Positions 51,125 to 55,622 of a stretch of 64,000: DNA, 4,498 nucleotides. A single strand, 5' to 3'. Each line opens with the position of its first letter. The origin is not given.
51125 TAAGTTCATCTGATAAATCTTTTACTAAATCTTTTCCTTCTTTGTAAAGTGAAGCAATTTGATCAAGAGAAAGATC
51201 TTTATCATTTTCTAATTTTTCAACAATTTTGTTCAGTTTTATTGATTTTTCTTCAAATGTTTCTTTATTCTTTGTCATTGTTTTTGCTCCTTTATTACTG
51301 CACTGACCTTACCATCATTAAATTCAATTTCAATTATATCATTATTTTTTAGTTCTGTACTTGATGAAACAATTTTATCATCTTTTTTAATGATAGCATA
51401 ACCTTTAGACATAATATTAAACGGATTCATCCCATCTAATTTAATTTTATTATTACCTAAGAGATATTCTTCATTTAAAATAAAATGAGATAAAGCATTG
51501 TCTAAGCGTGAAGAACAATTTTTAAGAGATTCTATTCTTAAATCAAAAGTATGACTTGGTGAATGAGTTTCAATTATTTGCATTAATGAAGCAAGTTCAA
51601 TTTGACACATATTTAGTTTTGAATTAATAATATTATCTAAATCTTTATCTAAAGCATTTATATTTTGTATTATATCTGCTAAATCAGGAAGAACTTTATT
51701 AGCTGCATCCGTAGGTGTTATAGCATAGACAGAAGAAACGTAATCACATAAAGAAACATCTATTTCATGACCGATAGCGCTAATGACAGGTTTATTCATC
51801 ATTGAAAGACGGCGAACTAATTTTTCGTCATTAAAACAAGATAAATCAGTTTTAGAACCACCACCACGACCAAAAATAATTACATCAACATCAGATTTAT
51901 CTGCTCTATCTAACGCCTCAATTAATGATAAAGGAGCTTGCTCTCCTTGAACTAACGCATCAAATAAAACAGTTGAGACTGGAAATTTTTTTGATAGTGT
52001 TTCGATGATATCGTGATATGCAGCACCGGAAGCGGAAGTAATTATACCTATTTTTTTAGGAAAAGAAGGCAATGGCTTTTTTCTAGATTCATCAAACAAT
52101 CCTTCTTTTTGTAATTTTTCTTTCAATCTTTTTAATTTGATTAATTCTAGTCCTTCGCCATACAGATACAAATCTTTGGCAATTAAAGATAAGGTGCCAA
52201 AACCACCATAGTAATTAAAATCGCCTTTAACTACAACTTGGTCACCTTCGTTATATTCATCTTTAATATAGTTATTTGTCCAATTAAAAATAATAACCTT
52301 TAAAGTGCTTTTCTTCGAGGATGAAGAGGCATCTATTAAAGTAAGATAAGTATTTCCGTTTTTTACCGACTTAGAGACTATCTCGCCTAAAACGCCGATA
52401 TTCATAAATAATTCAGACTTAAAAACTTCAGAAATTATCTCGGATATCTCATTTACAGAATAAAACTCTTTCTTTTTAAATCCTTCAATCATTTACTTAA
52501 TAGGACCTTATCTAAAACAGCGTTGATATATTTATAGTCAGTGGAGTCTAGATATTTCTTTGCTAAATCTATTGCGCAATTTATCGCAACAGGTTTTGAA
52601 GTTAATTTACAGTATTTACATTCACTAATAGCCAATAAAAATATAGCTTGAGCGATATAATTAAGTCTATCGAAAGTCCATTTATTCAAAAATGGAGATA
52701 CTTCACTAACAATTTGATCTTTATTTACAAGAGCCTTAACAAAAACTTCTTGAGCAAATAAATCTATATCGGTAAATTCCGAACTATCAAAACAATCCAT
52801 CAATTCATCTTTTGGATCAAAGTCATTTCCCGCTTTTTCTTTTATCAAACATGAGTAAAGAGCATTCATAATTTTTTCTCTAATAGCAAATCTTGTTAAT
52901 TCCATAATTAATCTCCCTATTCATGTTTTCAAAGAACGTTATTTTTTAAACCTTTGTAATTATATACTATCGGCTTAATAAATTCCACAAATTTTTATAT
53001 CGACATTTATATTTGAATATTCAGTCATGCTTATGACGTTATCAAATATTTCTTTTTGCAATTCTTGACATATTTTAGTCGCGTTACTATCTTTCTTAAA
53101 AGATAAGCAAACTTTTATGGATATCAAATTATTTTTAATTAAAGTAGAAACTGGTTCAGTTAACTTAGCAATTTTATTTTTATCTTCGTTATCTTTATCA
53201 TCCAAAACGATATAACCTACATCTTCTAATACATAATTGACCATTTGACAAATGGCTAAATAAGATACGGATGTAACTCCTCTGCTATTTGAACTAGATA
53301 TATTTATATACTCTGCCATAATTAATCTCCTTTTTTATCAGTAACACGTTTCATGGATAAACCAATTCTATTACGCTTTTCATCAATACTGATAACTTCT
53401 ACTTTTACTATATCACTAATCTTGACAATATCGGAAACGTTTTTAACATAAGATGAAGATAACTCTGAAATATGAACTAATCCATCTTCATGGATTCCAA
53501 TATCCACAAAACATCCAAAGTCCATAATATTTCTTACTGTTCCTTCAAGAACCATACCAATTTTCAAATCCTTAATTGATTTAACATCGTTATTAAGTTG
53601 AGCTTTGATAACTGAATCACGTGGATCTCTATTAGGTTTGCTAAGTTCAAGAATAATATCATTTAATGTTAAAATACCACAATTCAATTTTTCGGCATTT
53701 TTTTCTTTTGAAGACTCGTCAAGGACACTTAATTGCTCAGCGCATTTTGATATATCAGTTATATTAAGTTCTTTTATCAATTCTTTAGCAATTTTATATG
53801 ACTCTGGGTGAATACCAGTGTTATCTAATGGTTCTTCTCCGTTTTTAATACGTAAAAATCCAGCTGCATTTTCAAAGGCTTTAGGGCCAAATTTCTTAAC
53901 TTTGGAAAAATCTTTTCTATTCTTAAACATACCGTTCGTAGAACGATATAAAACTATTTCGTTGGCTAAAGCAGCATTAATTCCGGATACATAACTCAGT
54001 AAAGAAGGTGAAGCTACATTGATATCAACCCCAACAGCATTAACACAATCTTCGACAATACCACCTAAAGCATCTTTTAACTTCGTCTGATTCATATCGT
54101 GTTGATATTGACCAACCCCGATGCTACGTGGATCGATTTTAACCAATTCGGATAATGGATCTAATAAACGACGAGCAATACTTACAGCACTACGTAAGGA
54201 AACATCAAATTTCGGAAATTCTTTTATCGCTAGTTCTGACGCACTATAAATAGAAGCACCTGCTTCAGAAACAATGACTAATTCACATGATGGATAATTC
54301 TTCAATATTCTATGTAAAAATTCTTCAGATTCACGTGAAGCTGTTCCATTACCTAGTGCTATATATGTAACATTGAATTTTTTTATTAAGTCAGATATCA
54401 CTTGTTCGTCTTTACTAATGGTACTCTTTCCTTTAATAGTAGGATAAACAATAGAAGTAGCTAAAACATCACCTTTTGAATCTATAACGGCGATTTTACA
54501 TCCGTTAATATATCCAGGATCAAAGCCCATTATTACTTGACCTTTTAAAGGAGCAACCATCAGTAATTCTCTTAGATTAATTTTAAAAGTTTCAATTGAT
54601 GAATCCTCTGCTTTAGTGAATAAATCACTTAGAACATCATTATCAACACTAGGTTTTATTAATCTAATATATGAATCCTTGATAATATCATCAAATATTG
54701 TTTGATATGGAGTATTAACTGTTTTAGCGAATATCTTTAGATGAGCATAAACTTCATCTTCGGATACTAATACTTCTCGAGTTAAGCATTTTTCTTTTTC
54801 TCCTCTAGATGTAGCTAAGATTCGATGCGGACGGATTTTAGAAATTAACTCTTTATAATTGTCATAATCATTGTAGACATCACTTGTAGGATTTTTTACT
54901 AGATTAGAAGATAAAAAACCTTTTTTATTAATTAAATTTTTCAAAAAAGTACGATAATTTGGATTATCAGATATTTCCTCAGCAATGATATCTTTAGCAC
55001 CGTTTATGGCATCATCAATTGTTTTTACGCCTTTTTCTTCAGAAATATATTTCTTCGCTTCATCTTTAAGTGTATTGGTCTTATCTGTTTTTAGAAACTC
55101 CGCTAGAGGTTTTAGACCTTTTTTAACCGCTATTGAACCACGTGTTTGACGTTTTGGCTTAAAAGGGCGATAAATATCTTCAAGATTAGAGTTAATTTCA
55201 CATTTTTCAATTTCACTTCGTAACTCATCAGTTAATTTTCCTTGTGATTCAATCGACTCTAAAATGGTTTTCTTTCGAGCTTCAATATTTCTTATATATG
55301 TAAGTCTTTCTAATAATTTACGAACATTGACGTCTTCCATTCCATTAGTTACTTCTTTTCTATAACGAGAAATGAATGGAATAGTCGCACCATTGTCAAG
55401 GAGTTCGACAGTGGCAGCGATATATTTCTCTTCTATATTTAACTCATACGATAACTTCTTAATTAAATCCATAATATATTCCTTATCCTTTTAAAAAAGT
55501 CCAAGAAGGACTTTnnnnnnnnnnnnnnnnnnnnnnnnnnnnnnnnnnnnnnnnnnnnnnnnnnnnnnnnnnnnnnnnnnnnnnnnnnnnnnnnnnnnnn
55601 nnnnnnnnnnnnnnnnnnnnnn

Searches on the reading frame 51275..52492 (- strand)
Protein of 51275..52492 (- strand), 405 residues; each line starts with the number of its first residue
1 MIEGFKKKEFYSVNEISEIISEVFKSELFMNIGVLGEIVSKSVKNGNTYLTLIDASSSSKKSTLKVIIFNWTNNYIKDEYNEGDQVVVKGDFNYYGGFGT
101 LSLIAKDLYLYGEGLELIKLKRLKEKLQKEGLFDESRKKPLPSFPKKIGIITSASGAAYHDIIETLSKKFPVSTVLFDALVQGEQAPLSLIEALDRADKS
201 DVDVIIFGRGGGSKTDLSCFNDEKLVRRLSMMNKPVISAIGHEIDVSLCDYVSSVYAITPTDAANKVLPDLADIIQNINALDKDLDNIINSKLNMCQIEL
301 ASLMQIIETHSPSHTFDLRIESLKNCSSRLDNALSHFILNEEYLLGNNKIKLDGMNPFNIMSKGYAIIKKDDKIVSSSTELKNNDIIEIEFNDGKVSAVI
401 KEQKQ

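Call 23: search_protein_families(library=pfam, proteins=[window:51275-52492:-], max_evalue=0.001)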
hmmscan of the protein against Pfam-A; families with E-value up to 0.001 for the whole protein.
window:51275-52492:- (405 aa): 2 families
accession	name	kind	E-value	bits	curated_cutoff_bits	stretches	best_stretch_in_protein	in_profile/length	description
PF02601.20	Exonuc_VII_L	-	3.7e-76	257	35.9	2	132-338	1-207/315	Exonuclease VII, large subunit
PF13742.12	tRNA_anti_2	-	2.7e-14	53.6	27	1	11-108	1-94/95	OB-fold nucleic acid binding domain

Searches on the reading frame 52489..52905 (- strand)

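Call 23: search_protein_families(library=pfam, proteins=[window:52489-52905:-], max_evalue=0.001)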
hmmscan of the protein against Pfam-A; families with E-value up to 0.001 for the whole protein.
window:52489-52905:- (138 aa): 2 families
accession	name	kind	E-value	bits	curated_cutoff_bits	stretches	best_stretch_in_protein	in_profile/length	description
PF01029.23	NusB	-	3e-20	73.4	23.1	1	8-134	3-131/133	NusB family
PF09185.15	DUF1948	-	7e-05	23.2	25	1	65-135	71-140/140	Domain of unknown function (DUF1948)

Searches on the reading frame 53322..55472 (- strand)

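Call 23: search_protein_families(library=pfam, proteins=[window:53322-55472:-], max_evalue=0.001)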
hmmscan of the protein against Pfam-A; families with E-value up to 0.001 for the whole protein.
window:53322-55472:- (716 aa): 8 families
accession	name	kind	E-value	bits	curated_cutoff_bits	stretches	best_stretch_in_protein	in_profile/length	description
PF16921.10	Tex_YqgF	-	2e-47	161.2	27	1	313-436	2-125/126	Tex protein YqgF-like domain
PF09371.15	Tex_N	-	9.2e-27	93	32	1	1-75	1-75/75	Tex-like protein N-terminal domain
PF12836.13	HHH_3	-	8.2e-26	90.3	27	1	477-541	1-65/65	Helix-hairpin-helix motif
PF22706.1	Tex_central_region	-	1e-21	78.2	27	1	131-296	2-178/178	Tex central region-like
PF17674.7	HHH_9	-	6.6e-20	72.2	23.1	1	547-618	1-70/70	HHH domain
PF00575.29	S1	-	2.7e-17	63.3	22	1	636-708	2-74/74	S1 RNA binding domain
PF14635.12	HHH_7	-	4.1e-08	34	27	1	449-542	4-103/104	Helix-hairpin-helix motif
PF14639.11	YqgF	-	2.4e-06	27.8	35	1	329-444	25-147/150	Holliday-junction resolvase-like of SPT6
